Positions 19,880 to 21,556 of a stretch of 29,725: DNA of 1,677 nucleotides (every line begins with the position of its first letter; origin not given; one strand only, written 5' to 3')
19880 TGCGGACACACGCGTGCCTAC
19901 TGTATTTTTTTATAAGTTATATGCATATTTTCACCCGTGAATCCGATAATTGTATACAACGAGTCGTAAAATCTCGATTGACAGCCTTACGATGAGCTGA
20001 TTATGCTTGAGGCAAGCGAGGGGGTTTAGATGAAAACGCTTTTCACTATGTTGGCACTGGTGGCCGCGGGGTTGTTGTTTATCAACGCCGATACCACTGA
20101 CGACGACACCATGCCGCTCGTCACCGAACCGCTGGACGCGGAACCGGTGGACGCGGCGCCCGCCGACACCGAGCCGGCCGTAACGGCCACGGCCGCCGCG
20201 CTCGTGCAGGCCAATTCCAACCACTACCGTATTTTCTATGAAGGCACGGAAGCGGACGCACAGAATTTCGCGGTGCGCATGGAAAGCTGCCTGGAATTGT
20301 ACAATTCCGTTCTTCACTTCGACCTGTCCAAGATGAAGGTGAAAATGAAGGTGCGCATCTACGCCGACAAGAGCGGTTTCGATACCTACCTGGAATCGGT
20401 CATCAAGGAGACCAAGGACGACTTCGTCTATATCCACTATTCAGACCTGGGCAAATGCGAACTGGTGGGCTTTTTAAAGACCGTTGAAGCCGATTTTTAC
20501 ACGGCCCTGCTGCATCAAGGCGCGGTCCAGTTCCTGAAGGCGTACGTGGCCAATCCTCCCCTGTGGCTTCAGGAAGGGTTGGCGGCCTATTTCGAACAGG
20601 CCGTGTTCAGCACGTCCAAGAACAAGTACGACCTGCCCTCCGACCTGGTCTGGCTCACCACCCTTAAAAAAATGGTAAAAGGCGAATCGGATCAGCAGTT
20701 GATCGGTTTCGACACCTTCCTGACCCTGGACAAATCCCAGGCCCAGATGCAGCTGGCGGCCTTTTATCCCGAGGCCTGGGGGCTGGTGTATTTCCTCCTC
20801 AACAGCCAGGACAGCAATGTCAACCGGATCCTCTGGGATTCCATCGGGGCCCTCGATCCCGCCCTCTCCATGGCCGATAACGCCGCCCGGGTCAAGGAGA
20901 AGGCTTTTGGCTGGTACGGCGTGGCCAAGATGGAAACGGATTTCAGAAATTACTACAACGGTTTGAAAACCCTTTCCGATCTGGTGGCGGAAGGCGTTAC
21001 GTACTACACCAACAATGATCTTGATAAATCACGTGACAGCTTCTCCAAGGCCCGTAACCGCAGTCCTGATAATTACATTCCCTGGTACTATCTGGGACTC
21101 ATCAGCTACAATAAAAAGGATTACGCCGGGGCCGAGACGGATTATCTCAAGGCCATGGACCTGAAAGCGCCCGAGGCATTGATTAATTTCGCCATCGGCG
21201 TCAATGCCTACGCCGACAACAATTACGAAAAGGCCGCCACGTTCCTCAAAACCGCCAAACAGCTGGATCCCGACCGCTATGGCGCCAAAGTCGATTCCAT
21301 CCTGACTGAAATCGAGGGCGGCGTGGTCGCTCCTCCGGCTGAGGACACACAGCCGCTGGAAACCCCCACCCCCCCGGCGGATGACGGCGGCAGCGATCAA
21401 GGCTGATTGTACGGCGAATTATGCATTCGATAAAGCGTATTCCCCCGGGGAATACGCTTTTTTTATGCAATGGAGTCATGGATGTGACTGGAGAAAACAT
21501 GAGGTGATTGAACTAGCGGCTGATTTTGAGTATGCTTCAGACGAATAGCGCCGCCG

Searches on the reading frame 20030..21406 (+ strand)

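Call 19: search_protein_families(library=pfam, proteins=[window:20030-21406:+], max_evalue=0.001)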
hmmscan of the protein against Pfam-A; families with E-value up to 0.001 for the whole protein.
window:20030-21406:+ (458 aa): 6 families
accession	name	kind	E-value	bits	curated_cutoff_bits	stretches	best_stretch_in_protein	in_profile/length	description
PF07719.23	TPR_2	-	2.1e-13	49.7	27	0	352-378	4-30/34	Tetratricopeptide repeat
PF13432.12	TPR_16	-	7.2e-09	36.4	32.7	1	320-376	2-57/65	Tetratricopeptide repeat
PF00515.34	TPR_1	-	1.8e-08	34.3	27.8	0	352-378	4-30/34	Tetratricopeptide repeat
PF07607.17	DUF1570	-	2.3e-06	28.4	22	1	169-268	19-119/129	Protein of unknown function (DUF1570)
PF13181.12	TPR_8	-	2.4e-05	24.6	25.7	0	352-379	4-31/34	Tetratricopeptide repeat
PF13414.12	TPR_11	-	0.00024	21.2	26.8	0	324-361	3-40/42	TPR repeat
